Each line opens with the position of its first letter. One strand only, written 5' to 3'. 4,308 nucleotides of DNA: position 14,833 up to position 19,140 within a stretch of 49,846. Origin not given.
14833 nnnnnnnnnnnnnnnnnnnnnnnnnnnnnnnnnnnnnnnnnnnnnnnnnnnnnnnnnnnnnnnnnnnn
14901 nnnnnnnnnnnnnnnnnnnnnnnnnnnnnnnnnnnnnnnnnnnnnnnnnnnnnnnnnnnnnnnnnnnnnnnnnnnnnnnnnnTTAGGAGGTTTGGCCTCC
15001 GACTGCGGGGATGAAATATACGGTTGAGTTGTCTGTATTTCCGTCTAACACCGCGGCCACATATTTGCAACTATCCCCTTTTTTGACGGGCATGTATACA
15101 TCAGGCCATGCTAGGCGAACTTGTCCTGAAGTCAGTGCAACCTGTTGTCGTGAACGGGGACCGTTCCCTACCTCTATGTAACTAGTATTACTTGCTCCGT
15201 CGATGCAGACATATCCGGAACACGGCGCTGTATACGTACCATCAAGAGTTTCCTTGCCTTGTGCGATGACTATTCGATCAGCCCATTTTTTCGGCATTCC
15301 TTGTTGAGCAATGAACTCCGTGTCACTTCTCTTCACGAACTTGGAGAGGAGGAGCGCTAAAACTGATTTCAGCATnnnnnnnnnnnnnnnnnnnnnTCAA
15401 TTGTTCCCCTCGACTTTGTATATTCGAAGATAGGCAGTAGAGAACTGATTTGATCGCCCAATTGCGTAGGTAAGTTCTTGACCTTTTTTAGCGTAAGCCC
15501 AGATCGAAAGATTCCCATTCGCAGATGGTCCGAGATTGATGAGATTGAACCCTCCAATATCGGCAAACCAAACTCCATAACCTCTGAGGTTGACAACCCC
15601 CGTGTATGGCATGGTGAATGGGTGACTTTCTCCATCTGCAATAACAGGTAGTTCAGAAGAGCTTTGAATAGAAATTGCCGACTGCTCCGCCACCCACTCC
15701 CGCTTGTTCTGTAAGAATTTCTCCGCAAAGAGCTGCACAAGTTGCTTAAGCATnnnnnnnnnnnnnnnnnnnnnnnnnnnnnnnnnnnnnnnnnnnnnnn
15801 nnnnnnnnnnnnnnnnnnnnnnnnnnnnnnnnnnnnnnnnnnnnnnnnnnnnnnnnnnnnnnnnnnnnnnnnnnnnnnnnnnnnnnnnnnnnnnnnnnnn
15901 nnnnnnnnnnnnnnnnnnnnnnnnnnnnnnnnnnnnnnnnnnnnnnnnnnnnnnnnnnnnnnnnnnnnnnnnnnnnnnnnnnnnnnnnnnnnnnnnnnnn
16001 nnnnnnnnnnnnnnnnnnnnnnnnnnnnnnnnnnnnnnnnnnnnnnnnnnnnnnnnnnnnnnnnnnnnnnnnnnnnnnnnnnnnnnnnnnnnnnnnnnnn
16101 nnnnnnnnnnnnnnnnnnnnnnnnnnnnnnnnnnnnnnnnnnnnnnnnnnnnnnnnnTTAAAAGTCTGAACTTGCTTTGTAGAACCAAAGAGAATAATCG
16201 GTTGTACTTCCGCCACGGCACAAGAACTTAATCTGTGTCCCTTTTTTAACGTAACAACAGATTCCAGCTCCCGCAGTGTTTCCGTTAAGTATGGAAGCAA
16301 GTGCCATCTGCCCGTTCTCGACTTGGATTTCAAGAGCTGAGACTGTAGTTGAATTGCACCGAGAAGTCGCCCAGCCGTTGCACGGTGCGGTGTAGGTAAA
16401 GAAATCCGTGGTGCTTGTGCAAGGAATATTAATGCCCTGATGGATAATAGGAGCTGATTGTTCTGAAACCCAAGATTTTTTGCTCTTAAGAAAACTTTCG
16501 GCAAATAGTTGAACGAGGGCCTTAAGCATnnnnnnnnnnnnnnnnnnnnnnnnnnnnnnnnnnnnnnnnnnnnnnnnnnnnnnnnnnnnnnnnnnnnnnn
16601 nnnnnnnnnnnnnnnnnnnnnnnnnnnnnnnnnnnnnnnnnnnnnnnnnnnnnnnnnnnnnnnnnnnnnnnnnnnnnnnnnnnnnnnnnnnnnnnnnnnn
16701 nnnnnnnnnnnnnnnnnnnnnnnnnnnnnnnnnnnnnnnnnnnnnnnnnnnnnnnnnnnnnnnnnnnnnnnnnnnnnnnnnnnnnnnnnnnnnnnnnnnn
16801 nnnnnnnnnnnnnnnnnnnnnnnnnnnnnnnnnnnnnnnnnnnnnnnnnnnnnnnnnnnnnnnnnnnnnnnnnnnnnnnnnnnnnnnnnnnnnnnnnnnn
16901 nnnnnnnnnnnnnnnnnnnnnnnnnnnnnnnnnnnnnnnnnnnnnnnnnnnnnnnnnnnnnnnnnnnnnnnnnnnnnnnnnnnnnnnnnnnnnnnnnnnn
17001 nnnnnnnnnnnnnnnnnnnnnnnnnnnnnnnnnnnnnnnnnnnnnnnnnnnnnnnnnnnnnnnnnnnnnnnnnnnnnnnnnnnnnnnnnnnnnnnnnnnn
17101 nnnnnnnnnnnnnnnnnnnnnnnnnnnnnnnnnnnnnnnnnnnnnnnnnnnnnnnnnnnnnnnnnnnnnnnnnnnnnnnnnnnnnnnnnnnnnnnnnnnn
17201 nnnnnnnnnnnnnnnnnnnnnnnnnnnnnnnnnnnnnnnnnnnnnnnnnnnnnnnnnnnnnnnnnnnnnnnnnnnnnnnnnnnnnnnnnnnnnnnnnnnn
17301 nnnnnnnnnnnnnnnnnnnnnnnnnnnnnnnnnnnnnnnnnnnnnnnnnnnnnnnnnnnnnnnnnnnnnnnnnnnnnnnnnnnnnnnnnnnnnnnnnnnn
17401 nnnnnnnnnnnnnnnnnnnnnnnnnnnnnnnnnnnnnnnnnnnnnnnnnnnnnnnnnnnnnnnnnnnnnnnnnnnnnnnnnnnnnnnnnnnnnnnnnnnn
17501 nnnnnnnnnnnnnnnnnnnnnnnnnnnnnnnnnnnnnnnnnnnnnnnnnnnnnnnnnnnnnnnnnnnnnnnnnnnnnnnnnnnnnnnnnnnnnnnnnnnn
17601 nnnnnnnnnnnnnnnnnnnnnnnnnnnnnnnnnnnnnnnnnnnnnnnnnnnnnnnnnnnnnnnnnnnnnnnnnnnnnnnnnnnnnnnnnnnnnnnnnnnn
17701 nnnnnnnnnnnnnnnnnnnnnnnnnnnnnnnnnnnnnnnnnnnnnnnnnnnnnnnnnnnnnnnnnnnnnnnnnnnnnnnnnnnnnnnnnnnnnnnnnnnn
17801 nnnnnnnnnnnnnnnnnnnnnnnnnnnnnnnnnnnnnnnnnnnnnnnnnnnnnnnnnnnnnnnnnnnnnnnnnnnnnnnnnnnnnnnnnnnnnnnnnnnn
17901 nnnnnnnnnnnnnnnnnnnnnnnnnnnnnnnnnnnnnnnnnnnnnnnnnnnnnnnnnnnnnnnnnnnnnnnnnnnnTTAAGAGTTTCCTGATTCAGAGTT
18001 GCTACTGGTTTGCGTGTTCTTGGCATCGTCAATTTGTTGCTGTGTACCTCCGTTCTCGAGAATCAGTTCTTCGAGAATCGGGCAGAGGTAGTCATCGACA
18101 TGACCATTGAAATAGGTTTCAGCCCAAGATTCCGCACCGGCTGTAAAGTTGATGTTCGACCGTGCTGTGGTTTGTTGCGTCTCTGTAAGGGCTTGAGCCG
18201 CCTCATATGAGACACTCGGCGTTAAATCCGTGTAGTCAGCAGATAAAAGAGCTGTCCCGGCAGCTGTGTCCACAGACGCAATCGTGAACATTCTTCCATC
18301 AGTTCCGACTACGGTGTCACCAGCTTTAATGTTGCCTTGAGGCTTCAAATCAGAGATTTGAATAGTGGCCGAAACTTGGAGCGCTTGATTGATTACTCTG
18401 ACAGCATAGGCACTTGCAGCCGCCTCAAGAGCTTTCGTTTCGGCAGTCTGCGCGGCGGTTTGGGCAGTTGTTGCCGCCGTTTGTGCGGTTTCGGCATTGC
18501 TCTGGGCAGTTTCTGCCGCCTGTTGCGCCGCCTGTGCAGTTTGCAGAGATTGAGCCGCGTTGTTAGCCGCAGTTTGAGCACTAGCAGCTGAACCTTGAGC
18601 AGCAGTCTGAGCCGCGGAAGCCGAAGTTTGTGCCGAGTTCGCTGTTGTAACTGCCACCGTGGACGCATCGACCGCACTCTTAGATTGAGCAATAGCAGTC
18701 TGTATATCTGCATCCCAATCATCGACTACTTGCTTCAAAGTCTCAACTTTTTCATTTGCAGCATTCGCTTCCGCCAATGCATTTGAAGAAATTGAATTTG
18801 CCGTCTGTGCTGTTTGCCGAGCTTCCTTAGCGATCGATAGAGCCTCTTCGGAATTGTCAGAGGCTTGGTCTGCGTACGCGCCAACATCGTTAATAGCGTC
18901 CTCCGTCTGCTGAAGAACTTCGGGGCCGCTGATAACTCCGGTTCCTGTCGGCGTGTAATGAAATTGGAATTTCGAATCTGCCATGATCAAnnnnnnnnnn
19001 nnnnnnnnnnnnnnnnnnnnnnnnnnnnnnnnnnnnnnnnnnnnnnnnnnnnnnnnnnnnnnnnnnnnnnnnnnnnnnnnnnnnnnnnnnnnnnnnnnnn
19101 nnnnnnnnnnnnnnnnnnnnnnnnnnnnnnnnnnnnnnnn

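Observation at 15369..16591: Cassettes 2 and 4 are each completely overlapped by a stop-free +1 frame that is entered from the upstream cassette through its poly-G tract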

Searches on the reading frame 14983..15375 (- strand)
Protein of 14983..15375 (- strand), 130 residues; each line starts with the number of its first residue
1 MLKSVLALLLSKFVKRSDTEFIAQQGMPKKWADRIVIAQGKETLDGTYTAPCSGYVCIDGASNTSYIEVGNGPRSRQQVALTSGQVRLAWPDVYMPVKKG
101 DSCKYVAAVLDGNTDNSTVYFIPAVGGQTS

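Call 5: search_protein_families(library=pfam, proteins=[window:14983-15375:-], max_evalue=1)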
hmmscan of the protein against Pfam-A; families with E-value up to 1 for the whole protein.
window:14983-15375:- (130 aa): 1 family
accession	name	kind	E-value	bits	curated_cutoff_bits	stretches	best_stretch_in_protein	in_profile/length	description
PF05132.19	RNA_pol_Rpc4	-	0.24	12.1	26.5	1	82-110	85-113/143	RNA polymerase III RPC4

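Call 6: search_protein_families(library=phrogs, proteins=[window:14983-15375:-], max_evalue=0.1)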
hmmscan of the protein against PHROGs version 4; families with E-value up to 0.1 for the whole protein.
window:14983-15375:- (130 aa): 0 families

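Call 12: find_homologous_proteins(query=A1, max_evalue=0.001)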
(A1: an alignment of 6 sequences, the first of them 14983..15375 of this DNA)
Query A1 (6 sequences) (130 aa, profile of the alignment): 323 proteins with E <= 0.001 among 1551 candidates; the best 120 are listed.
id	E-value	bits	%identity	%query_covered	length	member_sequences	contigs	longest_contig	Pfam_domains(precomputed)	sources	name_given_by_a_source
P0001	8.8e-41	157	31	95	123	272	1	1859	-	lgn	-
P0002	1.4e-37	146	95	100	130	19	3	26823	-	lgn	-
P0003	6.0e-37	144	91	100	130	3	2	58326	-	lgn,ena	-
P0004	2.9e-36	142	-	-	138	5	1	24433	-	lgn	-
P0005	9.1e-35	137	87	100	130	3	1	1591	-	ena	-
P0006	9.8e-35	137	85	100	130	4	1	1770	-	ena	-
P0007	1.6e-34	136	89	100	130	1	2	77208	-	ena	-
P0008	1.8e-34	136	86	100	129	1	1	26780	-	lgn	-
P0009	1.9e-34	136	87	100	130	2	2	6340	-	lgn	-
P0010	2.0e-34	136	88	100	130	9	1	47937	-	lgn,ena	-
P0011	2.3e-34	136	90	100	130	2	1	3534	-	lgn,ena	-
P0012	2.8e-34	136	26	46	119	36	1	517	-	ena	-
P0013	5.9e-34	135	35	18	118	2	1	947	-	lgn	-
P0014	1.8e-33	133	44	19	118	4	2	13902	-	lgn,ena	-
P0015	1.8e-33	133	84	100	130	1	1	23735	-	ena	-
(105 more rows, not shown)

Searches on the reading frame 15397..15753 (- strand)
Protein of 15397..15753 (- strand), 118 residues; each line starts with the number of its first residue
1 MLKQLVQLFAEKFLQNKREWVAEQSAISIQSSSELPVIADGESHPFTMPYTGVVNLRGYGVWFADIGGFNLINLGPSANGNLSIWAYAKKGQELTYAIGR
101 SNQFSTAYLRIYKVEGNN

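Call 5: search_protein_families(library=pfam, proteins=[window:15397-15753:-], max_evalue=1)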
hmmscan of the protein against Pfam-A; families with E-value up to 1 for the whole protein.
window:15397-15753:- (118 aa): 0 families

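Call 6: search_protein_families(library=phrogs, proteins=[window:15397-15753:-], max_evalue=0.1)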
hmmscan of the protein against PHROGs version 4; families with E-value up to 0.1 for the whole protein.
window:15397-15753:- (118 aa): 0 families

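Call 26: search_solved_structures(query=A2, max_evalue=1)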
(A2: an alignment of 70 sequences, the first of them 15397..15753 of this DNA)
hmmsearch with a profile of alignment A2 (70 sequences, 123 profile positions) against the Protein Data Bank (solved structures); distinct sequences matched with E-value up to 1: 19.
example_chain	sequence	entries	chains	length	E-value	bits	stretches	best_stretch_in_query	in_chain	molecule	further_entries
28jw_U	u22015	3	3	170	0.15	15.2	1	69-121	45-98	KOW domain-containing protein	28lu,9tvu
6fwx_A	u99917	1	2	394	0.26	14.4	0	43-76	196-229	Titin,Titin,Titin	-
1jb0_D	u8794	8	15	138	0.67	13.1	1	41-102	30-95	PHOTOSYSTEM 1 REACTION CENTRE SUBUNIT II | Photosystem I reaction center subunit II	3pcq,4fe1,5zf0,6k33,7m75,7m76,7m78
10eg_D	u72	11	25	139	0.68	13.1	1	41-102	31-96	Photosystem I reaction center subunit II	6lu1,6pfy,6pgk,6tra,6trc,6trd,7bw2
1eo5_A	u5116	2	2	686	0.8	12.8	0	27-61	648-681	PROTEIN (CYCLODEXTRIN GLYCOSYLTRANSFERASE)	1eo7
1cxl_A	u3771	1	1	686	0.83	12.8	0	27-61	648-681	PROTEIN (CYCLODEXTRIN-GLYCOSYLTRANSFERASE)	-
1ot2_A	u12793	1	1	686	0.83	12.8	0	27-61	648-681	Cyclomaltodextrin glucanotransferase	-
1ot1_A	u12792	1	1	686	0.84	12.8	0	27-61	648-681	Cyclomaltodextrin glucanotransferase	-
1pj9_A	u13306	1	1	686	0.85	12.8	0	27-61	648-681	Cyclomaltodextrin glucanotransferase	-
1cgx_A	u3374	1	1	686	0.93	12.6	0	27-61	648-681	CYCLOMALTODEXTRIN GLUCANOTRANSFERASE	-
1cxf_A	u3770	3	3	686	0.94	12.6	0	27-61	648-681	CYCLODEXTRIN GLYCOSYLTRANSFERASE | PROTEIN (CYCLODEXTRIN-GLYCOSYLTRANSFERASE)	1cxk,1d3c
1tcm_A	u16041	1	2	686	0.94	12.6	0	27-61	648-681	CYCLODEXTRIN GLYCOSYLTRANSFERASE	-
1cgv_A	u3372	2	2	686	0.94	12.6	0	27-61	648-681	CYCLOMALTODEXTRIN GLUCANOTRANSFERASE | CYCLODEXTRIN GLYCOSYLTRANSFERASE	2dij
1cdg_A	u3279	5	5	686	0.95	12.6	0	27-61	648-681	CYCLODEXTRIN GLYCOSYL-TRANSFERASE | CYCLODEXTRIN GLYCOSYLTRANSFERASE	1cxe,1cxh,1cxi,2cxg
1cgy_A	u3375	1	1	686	0.95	12.6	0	27-61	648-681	CYCLOMALTODEXTRIN GLUCANOTRANSFERASE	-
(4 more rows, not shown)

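Call 30: predict_structure(alignment_id=A2)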
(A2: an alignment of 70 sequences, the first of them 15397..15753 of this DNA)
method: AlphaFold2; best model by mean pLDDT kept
length: 118 residues; sequences in the alignment: 70
mean_pLDDT: 87.8   pTM: 0.70
mean pLDDT of the five models: 87.8, 86.6, 85.8, 85.8, 83.3
residues with pLDDT >= 90: 78; 70-90: 22; 50-70: 18; < 50: 0
segments of 3 or more residues with pLDDT < 50: none
pLDDT, mean of each block of 10 residues (from residue 1): 81 66 66 92 96 96 96 92 95 97 96 78
secondary structure, 60 per line:
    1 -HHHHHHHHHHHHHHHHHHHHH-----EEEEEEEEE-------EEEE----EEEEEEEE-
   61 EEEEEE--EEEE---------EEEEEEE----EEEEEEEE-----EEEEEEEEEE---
elements in order: H2-22 E28-36 E44-47 E52-59 E61-66 E69-72 E82-88 E93-100 E106-115

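Call 32: fold_search(model_id=the predicted structure, library=pdb)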
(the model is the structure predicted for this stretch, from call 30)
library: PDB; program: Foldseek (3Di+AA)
matches with E <= 10: 1660; with E <= 0.001: 0
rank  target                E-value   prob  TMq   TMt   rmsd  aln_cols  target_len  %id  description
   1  4uyb                  5.6e-03  0.72  0.25  0.10  11.6       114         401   11  Crystal structure of SEC14-like protein 3 (released 2014-09-24)
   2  5la0                  6.3e-03  0.96  0.30  0.10   7.8        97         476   14  The mechanism by which arabinoxylanases can recognise highly decorated xylans (released 2016-08-31)
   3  5g56                  6.6e-03  0.97  0.32  0.08   6.7        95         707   17  THE TETRA-MODULAR CELLULOSOMAL ARABINOXYLANASE CtXyl5A STRUCTURE AS REVEALED BY X-RAY CRYSTALLOGRAPHY (released 2016-06-29)
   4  4qaw_A                7.0e-03  0.94  0.31  0.10   8.7       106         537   15  Structure of modular Xyn30D from Paenibacillus barcinonensis (released 2014-10-08)
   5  8xcg_J                8.2e-03  0.93  0.35  0.10   8.6       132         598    8  Tail tip complex of bacteriophage lambda in the open state (released 2024-05-01)
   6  5by3                  8.2e-03  0.85  0.31  0.07  11.4       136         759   12  A novel family GH115 4-O-Methyl-alpha-glucuronidase, BtGH115A, with specificity for decorated arabinogalactans (released 2015-07-22)
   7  1olm_E                8.2e-03  0.63  0.24  0.10  12.1       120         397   13  Supernatant Protein Factor in Complex with RRR-alpha-Tocopherylquinone: A Link between Oxidized Vitamin E and Choleste (released 2004-08-12)
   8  5la1                  8.7e-03  0.92  0.29  0.10   7.7       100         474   15  The mechanism by which arabinoxylanases can recognise highly decorated xylans (released 2016-08-31)
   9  2gu9_B                8.7e-03  0.91  0.31  0.32  10.2       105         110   11  Crystal structure of XC5357 from Xanthomonas campestris: A putative tetracenomycin polyketide synthesis protein adopti (released 2006-11-07)
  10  4qaw_E                9.2e-03  0.92  0.31  0.10   8.5       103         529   12  Structure of modular Xyn30D from Paenibacillus barcinonensis (released 2014-10-08)
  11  7rrm_A                9.7e-03  0.98  0.36  0.40   6.1       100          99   11  Structure of the human TMED1 (p24gamma1) Golgi dynamics Domain (released 2021-10-20)
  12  4tlg_B                9.7e-03  0.69  0.26  0.10  12.2       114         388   10  Crystal structure of SEC14-like protein 4 (SEC14L4) (released 2014-07-02)
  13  5la2_B                1.0e-02  0.96  0.32  0.12   6.7        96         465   17  The mechanism by which arabinoxylanases can recognise highly decorated xylans (released 2016-08-31)
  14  4qaw_C                1.0e-02  0.95  0.35  0.11  11.9       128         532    8  Structure of modular Xyn30D from Paenibacillus barcinonensis (released 2014-10-08)
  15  2y8k                  1.0e-02  0.92  0.29  0.10   8.1       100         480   13  Structure of CtGH5-CBM6, an arabinoxylan-specific xylanase. (released 2011-02-16)
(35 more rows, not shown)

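Call 34: fold_search(model_id=the predicted structure, library=viral)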
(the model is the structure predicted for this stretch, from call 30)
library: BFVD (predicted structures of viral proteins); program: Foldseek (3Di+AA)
matches with E <= 10: 1725; with E <= 0.001: 4
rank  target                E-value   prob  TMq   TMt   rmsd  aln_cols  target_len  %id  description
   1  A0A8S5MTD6            2.8e-04  1.00  0.48  0.60   4.2        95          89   21  Uncharacterized protein [Siphoviridae sp. ctigT3]
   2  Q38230                4.6e-04  1.00  0.33  0.14  12.7       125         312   16  Capsid and scaffold protein [Lactococcus phage bIL67]
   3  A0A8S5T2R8            9.3e-04  1.00  0.54  0.53  10.1       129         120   16  Complement C1q-like protein [Myoviridae sp. ct5ra14]
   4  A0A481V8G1            9.9e-04  1.00  0.34  0.28  16.8       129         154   10  Transmembrane domain protein [Halobacterium phage ChaoS9]
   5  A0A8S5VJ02            1.2e-03  1.00  0.35  0.14   7.6       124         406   12  Uncharacterized protein [Ackermannviridae sp.]
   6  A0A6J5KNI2            1.2e-03  1.00  0.41  0.45   5.7       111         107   10  Uncharacterized protein [uncultured Caudovirales phage]
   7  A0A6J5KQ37            1.5e-03  1.00  0.40  0.43   6.4       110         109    8  Uncharacterized protein [uncultured Caudovirales phage]
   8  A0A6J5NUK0            1.6e-03  1.00  0.40  0.47   6.0        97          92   14  Uncharacterized protein [uncultured Caudovirales phage]
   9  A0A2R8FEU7            1.7e-03  0.99  0.34  0.22   9.9       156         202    9  Transmembrane protein [Brazilian cedratvirus IHUMI]
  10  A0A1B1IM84            1.8e-03  1.00  0.38  0.14  10.0       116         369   12  (no name in the UniProt tables at hand)
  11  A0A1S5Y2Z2            1.9e-03  0.99  0.33  0.21   9.7       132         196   15  Prefoldin [uncultured archaeal virus]
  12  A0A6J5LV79            2.0e-03  1.00  0.44  0.41   4.0       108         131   13  Uncharacterized protein [uncultured Caudovirales phage]
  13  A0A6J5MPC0            2.0e-03  1.00  0.43  0.44   4.5       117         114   14  Uncharacterized protein [uncultured Caudovirales phage]
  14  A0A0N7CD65            2.1e-03  0.99  0.36  0.23   7.6       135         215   13  (no name in the UniProt tables at hand)
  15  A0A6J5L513            2.4e-03  1.00  0.46  0.52   4.1       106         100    8  Uncharacterized protein [uncultured Caudovirales phage]
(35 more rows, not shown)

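Call 42: find_related_loci(query=A5, collection=genome_contigs, flank=4000)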
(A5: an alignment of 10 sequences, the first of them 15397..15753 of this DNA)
Query A5 (118 aa) in genome_contigs; peptide patterns used: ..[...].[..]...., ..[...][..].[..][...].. (x = any residue, [..] = any of these).
272 stretches matched a pattern; 2 encode a relative of the query (tblastn E <= 1e-3); 2 distinct loci.
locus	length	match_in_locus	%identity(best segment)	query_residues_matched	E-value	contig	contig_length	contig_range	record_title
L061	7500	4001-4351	85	2-118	2e-68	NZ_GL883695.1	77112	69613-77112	Parasutterella excrementihominis YIT 11859 Scfld27, whole genome shotgun sequence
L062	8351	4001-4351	56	1-117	1e-42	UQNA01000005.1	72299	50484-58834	uncultured Sutterella sp. isolate UMGS439 genome assembly, contig: NODE_231_length_72299_cov_3.587841, whole genome shot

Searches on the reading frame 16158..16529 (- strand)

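Call 5: search_protein_families(library=pfam, proteins=[window:16158-16529:-], max_evalue=1)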
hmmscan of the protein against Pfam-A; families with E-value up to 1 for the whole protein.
window:16158-16529:- (123 aa): 1 family
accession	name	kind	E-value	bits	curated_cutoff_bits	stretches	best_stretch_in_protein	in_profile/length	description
PF07642.17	BBP2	-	0.027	14.1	26.2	1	19-72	126-178/339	Putative beta-barrel porin-2, OmpL-like. bbp2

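Call 6: search_protein_families(library=phrogs, proteins=[window:16158-16529:-], max_evalue=0.1)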
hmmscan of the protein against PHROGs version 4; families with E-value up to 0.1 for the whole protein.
window:16158-16529:- (123 aa): 0 families

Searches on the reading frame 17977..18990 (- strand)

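Call 5: search_protein_families(library=pfam, proteins=[window:17977-18990:-], max_evalue=1)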
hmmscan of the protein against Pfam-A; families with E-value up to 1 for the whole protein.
window:17977-18990:- (337 aa): 4 families
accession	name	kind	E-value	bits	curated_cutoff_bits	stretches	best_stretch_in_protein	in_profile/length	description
PF11839.13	Alanine_zipper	-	3.5e-05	24.4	23.1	1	32-84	2-54/69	Alanine-zipper, major outer membrane lipoprotein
PF15265.11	FAM196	-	0.13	12.2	27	1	24-218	173-371/489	FAM196 family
PF11744.14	ALMT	-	0.16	11.3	20.6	1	25-190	268-434/471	Aluminium activated malate transporter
PF15550.11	Draxin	-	0.33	11.3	27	1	48-288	21-246/324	Draxin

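Call 6: search_protein_families(library=phrogs, proteins=[window:17977-18990:-], max_evalue=0.1)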
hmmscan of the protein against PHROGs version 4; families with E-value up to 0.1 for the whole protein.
window:17977-18990:- (337 aa): 5 families
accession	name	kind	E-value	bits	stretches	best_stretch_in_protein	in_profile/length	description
phrog_32829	-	tail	0.0014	17.8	1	35-203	139-301/840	tail fiber protein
phrog_4242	-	tail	0.003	17.9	1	42-330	153-427/628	tail fiber protein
phrog_1419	-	tail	0.0041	16.3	1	23-251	100-303/793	tail protein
phrog_24369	-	tail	0.0052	15.3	1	45-193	62-210/1396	tail fiber protein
phrog_24159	-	tail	0.021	14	1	35-215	118-292/972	tail fiber protein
